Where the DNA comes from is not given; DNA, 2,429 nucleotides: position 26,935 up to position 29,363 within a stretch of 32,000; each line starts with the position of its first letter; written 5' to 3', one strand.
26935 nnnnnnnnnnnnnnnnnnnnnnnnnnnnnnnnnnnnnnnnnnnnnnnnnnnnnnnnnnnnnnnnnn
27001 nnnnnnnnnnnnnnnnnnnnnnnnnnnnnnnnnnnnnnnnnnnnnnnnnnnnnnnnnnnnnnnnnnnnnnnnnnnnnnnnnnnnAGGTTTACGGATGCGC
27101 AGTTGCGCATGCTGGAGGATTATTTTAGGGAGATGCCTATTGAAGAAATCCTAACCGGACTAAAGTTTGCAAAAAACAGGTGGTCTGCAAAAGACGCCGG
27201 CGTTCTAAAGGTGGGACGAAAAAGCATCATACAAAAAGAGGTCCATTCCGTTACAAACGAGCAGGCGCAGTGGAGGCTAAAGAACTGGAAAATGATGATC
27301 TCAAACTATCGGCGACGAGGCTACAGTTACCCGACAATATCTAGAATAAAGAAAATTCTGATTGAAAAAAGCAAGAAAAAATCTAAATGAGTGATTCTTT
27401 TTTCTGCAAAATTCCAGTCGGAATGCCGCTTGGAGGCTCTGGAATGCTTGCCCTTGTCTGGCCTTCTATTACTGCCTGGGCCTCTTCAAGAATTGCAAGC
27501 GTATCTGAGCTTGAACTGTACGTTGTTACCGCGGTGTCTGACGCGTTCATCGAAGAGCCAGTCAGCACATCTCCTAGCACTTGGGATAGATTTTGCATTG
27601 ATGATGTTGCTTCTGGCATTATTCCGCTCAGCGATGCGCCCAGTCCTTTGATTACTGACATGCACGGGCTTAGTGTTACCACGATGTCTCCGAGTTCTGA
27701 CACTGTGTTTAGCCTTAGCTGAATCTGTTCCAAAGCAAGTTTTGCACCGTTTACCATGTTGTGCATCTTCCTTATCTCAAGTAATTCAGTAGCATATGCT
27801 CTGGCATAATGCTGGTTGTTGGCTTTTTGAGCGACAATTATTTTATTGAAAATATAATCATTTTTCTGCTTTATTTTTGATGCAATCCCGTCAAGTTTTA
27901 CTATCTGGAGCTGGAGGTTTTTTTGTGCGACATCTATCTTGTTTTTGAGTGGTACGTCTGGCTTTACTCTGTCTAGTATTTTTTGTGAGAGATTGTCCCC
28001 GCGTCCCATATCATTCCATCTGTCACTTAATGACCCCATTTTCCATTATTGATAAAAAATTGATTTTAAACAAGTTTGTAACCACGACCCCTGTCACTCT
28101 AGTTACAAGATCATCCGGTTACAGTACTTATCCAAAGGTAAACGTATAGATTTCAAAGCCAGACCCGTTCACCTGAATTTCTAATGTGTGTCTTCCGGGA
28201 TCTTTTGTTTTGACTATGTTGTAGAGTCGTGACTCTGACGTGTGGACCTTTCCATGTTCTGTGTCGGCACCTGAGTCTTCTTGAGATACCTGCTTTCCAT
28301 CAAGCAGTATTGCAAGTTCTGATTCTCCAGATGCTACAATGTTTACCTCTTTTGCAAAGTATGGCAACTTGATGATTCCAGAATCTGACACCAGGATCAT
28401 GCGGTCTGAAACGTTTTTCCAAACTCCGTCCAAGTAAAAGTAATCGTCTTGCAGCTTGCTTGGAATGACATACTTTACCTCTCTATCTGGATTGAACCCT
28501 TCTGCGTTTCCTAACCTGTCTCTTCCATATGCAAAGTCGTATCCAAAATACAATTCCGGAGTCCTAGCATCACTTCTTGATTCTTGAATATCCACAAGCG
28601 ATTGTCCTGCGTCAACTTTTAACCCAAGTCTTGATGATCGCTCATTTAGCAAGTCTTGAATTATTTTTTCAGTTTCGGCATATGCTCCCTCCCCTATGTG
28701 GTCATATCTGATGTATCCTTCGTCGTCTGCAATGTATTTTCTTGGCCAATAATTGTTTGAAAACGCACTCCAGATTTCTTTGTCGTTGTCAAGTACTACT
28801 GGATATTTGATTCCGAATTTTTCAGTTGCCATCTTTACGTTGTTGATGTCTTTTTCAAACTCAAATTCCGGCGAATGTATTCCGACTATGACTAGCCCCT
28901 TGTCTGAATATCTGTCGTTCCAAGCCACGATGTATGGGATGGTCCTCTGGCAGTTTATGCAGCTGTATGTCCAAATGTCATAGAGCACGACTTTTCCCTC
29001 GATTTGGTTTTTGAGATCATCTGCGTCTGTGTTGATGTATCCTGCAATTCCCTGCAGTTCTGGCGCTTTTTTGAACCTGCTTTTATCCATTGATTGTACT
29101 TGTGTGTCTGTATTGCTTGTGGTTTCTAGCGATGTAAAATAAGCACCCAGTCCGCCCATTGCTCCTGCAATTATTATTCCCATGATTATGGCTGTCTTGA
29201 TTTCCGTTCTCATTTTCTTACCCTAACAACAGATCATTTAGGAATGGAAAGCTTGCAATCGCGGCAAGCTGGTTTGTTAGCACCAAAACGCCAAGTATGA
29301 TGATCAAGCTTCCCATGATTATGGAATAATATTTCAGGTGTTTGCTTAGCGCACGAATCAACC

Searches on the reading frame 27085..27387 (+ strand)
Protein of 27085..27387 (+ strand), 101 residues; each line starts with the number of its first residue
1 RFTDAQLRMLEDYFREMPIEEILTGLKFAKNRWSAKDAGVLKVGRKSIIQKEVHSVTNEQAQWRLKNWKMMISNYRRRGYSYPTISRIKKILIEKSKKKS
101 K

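Call 108: search_solved_structures(query=A4, max_evalue=10, show_alignments=2)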
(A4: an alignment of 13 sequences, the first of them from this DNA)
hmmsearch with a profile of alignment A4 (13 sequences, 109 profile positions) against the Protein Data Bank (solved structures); distinct sequences matched with E-value up to 10: 1.
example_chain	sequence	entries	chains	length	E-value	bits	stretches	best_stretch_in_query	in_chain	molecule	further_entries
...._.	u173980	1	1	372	1.5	12.1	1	10-69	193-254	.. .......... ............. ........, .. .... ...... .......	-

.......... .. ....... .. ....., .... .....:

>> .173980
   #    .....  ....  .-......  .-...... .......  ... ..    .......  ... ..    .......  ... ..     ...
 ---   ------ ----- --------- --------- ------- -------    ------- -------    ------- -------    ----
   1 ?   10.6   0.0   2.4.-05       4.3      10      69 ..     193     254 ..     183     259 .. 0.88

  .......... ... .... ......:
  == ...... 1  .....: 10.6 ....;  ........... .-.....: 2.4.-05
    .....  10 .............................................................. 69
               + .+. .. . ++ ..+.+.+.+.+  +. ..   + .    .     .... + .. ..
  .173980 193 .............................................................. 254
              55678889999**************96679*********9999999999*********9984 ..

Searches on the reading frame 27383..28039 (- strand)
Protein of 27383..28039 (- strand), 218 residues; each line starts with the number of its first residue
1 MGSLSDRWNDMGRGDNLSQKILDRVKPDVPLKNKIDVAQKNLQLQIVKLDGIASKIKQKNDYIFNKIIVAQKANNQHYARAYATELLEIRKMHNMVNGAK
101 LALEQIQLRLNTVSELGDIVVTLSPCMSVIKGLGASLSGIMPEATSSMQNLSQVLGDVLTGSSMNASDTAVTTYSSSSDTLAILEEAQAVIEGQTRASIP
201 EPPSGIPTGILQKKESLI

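Call 7: search_protein_families(library=pfam, proteins=[window:27383-28039:-], max_evalue=0.01)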
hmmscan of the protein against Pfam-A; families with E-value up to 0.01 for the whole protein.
window:27383-28039:- (218 aa): 0 families

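Call 20: search_protein_families(library=pfam, proteins=[window:27383-28039:-], max_evalue=1)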
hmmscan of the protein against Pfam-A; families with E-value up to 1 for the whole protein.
window:27383-28039:- (218 aa): 0 families

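Call 21: search_protein_families(library=ncbifam, proteins=[window:27383-28039:-], max_evalue=1)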
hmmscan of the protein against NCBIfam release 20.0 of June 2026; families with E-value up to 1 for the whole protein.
window:27383-28039:- (218 aa): 3 families
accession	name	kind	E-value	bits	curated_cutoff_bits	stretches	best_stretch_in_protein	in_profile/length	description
NF041005.1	cell_div_CdvB1_B2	equivalog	1.7e-37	129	350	1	7-204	9-205/212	cell division protein CdvB1/B2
NF041008.1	cell_div_CdvB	equivalog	6.5e-22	78.5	370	1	34-204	24-193/260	cell division protein CdvB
NF041009.1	cell_div_CdvB3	equivalog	1.1e-09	38.2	170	1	41-197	12-159/164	cell division protein CdvB3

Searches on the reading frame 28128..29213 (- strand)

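Call 7: search_protein_families(library=pfam, proteins=[window:28128-29213:-], max_evalue=0.01)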
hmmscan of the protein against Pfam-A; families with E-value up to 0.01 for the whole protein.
window:28128-29213:- (361 aa): 4 families
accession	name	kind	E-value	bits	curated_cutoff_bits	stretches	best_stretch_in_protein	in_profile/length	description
PF17991.7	Thioredoxin_10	-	3.3e-30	106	27.1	1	218-361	1-142/142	Thioredoxin like C-terminal domain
PF08534.16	Redoxin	-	8e-10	39.1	26.6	1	66-177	22-137/148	Redoxin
PF00578.27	AhpC-TSA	-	1.6e-08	35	26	1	69-170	21-123/124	AhpC/TSA family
PF13905.12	Thioredoxin_8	-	2.6e-07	31.3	27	1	73-168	1-94/94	Thioredoxin-like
